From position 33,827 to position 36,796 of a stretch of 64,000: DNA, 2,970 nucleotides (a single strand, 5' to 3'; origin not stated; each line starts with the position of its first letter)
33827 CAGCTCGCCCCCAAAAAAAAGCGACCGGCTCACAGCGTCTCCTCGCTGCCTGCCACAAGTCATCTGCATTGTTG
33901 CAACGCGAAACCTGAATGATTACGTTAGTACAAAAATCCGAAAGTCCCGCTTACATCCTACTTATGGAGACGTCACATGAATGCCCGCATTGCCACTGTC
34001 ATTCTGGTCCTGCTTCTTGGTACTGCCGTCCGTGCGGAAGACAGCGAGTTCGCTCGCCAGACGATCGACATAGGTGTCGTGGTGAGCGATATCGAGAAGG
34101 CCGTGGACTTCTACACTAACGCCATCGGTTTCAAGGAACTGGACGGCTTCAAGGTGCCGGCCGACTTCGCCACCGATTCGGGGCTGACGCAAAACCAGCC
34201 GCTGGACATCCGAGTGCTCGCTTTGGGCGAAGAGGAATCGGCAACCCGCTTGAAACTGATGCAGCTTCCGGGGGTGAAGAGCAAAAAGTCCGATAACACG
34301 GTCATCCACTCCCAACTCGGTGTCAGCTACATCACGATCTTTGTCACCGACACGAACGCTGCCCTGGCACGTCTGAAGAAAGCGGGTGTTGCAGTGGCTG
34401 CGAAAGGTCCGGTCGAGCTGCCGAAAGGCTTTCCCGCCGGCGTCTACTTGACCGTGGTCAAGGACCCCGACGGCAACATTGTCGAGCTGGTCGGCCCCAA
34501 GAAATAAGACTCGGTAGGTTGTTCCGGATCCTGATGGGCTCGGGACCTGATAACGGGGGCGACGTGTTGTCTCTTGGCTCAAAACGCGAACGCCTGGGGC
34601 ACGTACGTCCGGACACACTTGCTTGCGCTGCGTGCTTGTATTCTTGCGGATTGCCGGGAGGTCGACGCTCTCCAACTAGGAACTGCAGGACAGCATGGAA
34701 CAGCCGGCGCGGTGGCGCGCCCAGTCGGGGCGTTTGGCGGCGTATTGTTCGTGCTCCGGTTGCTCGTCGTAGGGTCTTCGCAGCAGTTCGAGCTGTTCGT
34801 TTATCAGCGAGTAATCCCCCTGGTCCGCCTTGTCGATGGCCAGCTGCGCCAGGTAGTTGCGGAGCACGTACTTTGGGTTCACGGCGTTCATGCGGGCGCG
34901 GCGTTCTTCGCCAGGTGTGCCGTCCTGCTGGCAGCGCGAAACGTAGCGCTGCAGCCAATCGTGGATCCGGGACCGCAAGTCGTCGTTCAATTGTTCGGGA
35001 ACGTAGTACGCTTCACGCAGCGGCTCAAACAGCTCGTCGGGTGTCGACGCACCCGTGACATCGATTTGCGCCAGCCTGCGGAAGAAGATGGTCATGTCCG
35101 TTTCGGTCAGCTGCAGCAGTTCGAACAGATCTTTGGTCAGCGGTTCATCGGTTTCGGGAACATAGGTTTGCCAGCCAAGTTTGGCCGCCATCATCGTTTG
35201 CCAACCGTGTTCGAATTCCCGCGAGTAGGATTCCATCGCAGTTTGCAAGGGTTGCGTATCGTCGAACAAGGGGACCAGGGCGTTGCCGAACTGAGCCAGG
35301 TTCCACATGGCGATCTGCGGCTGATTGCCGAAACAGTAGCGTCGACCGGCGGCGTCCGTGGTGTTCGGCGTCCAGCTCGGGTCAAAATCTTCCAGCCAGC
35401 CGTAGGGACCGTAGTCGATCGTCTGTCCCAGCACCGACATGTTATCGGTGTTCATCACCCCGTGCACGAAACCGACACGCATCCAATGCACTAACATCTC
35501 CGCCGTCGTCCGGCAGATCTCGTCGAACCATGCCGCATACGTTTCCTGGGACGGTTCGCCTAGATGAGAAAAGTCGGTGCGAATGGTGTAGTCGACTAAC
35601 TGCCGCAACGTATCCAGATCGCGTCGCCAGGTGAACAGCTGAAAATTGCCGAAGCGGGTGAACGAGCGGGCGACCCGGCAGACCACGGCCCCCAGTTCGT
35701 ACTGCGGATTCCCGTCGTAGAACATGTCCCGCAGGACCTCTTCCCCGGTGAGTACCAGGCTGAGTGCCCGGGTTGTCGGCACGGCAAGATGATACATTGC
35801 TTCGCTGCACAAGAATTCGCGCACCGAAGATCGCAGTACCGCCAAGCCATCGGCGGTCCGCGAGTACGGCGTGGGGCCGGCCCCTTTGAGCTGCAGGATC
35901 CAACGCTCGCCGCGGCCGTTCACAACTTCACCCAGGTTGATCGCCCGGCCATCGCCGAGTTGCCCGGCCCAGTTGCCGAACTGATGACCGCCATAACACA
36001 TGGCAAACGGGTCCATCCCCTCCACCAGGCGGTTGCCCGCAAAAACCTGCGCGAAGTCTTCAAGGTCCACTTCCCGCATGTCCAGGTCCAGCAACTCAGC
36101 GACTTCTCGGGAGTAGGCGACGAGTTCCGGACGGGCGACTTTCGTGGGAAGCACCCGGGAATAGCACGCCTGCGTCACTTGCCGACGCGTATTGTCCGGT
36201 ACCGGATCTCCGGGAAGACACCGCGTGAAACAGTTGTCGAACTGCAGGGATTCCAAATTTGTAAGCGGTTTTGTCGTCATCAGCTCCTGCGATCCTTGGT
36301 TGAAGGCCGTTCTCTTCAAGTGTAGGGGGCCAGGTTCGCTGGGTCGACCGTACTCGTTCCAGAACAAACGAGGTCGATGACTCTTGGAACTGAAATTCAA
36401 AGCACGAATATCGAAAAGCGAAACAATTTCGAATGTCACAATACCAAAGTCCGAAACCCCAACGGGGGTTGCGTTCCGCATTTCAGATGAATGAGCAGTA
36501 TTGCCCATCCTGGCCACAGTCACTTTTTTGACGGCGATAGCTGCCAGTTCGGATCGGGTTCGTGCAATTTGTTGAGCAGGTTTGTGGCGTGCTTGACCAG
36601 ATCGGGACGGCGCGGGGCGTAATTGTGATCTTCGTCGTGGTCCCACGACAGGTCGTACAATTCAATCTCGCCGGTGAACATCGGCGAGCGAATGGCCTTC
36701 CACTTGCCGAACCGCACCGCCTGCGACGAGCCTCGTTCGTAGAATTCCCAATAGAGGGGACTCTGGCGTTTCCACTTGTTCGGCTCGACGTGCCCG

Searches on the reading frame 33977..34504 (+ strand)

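Call 17: search_protein_families(library=pfam, proteins=[window:33977-34504:+], max_evalue=0.01)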
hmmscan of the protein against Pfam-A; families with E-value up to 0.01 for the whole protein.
window:33977-34504:+ (176 aa): 3 families
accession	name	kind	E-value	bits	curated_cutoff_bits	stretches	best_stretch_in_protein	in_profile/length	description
PF00903.31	Glyoxalase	-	8e-13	49.3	20.6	1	32-171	5-121/121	Glyoxalase/Bleomycin resistance protein/Dioxygenase superfamily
PF13669.12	Glyoxalase_4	-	1.6e-10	41.7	27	1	32-148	3-101/109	Glyoxalase/Bleomycin resistance protein/Dioxygenase superfamily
PF22677.2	Ble-like_N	-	0.0011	19.1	24.5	1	34-53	7-26/41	Bleomycin resistance protein-like N-terminal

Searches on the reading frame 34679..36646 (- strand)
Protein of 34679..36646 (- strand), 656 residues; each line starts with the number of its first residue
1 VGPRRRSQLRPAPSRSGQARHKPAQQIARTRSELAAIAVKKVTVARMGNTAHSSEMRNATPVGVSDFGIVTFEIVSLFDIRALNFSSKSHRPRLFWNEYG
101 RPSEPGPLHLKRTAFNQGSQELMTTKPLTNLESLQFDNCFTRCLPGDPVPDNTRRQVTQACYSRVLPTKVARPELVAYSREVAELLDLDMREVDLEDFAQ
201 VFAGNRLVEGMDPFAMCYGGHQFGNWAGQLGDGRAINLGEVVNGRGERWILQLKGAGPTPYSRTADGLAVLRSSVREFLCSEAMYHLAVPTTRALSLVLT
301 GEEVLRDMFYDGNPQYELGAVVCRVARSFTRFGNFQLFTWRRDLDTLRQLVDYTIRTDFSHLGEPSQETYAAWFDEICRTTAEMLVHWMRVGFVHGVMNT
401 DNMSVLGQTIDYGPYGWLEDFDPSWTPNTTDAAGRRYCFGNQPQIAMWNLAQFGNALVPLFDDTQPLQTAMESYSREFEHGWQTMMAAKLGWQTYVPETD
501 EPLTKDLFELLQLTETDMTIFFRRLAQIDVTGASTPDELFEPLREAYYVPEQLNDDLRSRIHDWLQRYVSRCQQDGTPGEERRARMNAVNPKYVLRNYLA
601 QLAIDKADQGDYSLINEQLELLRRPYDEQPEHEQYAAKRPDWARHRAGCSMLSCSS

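Call 37: search_protein_families(library=pfam, proteins=[window:34679-36646:-], max_evalue=0.001)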
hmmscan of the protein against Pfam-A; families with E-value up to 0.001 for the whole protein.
window:34679-36646:- (656 aa): 1 family
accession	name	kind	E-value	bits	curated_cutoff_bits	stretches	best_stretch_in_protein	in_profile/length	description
PF02696.19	SelO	-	1.4e-126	423.5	22.8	1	157-619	14-462/466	Protein adenylyltransferase SelO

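Call 60: find_encoding_contigs(protein=window:34679-36646:-, flank=1000, max_places=10)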
Protein window:34679-36646:- (656 aa): no gene with exactly this product is on record in the collection.
